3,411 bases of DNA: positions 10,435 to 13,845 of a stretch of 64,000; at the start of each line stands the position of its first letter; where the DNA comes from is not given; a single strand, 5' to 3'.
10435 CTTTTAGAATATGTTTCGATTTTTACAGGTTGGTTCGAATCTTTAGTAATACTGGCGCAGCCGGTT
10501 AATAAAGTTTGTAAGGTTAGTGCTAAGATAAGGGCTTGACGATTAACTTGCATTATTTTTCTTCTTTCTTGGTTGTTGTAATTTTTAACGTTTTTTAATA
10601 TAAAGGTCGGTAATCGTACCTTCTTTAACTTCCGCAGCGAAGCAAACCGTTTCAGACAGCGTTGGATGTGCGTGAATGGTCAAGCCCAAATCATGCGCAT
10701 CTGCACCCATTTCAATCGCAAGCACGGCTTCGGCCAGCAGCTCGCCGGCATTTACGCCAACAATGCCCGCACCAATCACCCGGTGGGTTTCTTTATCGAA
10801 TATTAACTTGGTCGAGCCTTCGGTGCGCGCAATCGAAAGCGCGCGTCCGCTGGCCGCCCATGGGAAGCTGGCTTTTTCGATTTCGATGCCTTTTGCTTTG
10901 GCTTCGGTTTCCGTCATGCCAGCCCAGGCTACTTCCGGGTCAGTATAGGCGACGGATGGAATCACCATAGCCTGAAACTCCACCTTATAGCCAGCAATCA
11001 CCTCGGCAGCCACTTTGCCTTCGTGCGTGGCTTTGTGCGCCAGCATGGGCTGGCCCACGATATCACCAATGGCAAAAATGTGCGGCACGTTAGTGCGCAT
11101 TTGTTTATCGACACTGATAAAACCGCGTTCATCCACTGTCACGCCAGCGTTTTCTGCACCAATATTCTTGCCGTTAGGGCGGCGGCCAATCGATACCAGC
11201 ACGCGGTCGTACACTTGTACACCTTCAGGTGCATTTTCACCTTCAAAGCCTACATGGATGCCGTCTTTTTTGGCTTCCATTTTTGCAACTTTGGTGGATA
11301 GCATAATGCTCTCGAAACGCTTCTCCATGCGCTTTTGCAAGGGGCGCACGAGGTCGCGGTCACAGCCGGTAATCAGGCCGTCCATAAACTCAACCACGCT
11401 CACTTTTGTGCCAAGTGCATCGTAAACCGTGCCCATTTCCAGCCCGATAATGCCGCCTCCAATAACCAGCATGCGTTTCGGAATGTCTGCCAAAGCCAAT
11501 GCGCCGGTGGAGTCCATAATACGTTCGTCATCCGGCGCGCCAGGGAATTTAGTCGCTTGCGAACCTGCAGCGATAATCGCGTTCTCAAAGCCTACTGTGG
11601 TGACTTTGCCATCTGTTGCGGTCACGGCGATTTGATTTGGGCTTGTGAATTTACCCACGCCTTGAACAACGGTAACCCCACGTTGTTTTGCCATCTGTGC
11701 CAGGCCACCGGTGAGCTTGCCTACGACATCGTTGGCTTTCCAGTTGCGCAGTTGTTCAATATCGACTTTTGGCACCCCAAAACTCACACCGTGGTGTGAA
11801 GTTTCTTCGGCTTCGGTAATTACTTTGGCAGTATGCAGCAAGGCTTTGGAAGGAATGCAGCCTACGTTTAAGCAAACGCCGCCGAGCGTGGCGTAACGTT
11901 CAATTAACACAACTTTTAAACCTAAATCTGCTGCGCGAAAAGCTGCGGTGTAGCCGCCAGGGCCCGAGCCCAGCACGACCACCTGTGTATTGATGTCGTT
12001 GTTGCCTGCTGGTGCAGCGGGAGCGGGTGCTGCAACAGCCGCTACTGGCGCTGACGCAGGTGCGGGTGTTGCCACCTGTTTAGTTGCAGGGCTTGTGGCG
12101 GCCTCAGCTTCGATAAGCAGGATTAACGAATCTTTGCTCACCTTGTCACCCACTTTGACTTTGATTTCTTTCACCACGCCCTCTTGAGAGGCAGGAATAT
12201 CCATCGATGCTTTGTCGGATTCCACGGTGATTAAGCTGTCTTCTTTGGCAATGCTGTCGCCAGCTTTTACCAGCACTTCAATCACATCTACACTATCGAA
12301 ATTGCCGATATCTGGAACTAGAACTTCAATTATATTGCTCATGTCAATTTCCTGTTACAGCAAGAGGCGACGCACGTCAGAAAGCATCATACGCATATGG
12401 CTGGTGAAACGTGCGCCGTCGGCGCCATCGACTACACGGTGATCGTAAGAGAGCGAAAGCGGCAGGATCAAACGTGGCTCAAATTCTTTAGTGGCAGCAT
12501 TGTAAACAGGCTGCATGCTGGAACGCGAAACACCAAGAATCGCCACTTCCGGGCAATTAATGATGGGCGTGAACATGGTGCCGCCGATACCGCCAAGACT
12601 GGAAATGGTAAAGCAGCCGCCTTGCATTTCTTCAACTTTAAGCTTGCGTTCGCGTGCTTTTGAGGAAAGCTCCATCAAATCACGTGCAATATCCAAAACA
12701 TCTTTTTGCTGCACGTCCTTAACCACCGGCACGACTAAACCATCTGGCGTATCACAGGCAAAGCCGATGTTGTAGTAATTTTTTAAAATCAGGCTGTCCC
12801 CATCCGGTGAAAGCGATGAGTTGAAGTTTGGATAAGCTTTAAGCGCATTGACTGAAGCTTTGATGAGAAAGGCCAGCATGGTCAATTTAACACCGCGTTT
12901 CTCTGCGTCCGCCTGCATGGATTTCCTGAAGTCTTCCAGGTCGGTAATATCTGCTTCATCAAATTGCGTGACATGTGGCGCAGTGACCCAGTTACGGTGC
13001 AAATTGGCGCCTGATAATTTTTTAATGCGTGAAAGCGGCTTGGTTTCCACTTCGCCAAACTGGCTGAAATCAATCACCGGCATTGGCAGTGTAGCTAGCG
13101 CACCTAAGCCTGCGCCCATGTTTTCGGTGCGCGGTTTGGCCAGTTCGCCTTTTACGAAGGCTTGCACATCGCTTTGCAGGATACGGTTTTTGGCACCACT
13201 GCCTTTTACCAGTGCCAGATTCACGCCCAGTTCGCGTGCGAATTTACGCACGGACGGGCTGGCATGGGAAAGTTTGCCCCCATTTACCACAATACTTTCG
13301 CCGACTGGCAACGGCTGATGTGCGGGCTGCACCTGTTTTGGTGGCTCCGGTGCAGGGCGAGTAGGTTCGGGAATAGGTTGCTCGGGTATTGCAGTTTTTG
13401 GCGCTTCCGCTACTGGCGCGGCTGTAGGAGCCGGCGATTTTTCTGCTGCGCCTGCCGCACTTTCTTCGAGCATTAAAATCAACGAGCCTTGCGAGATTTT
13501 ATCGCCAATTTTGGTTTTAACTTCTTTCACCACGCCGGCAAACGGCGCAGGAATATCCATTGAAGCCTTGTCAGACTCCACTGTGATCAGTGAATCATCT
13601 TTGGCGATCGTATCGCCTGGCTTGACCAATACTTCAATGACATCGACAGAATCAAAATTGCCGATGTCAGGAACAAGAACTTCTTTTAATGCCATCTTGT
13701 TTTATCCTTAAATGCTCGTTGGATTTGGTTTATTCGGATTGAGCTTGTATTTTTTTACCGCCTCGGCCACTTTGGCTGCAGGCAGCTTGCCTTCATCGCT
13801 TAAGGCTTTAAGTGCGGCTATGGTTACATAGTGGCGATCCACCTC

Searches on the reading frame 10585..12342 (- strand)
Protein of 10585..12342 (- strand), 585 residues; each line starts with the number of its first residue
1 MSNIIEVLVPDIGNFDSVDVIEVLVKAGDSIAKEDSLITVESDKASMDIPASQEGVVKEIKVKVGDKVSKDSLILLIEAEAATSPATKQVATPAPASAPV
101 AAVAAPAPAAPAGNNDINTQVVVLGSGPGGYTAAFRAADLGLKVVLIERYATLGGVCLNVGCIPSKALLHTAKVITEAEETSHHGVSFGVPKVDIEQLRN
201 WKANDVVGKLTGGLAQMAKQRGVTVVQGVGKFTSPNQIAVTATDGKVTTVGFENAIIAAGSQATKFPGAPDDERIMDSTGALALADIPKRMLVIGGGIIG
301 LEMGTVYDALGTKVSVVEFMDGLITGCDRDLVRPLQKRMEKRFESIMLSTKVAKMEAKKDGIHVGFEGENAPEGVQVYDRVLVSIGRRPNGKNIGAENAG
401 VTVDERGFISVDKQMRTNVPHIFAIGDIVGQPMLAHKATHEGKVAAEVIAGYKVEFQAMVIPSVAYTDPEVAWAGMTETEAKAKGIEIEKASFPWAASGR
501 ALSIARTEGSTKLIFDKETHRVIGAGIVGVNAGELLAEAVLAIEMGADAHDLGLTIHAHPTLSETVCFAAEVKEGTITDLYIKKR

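Call 93: search_protein_families(library=pfam, proteins=[window:10585-12342:-], max_evalue=0.000001)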
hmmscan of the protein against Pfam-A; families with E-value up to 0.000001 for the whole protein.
window:10585-12342:- (585 aa): 5 families
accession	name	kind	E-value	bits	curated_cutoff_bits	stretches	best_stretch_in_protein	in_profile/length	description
PF07992.20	Pyr_redox_2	-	2e-64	218.2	26.1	1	120-442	2-291/291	Pyridine nucleotide-disulphide oxidoreductase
PF02852.28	Pyr_redox_dim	-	4.1e-35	120.7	25.3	1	461-566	1-106/110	Pyridine nucleotide-disulphide oxidoreductase, dimerisation domain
PF00364.28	Biotin_lipoyl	-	6.1e-21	74.5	22.1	1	6-77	2-73/73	Biotin-requiring enzyme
PF00070.33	Pyr_redox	-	8.5e-17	61.9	22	1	290-361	1-72/82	Pyridine nucleotide-disulphide oxidoreductase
PF12831.13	FAD_oxidored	-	2.8e-09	37.2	27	1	120-167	1-48/416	FAD dependent oxidoreductase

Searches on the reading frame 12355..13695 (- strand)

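Call 93: search_protein_families(library=pfam, proteins=[window:12355-13695:-], max_evalue=0.000001)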
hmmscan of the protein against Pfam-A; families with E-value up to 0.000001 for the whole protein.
window:12355-13695:- (446 aa): 3 families
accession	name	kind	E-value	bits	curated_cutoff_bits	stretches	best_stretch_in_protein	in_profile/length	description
PF00198.28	2-oxoacid_dh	-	2.7e-81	272.9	23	1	215-446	3-232/232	2-oxoacid dehydrogenases acyltransferase (catalytic domain)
PF00364.28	Biotin_lipoyl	-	1.4e-21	76.5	22.1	1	5-76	2-73/73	Biotin-requiring enzyme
PF02817.22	E3_binding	-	9.1e-14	51.8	23.7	1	144-178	2-36/36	e3 binding domain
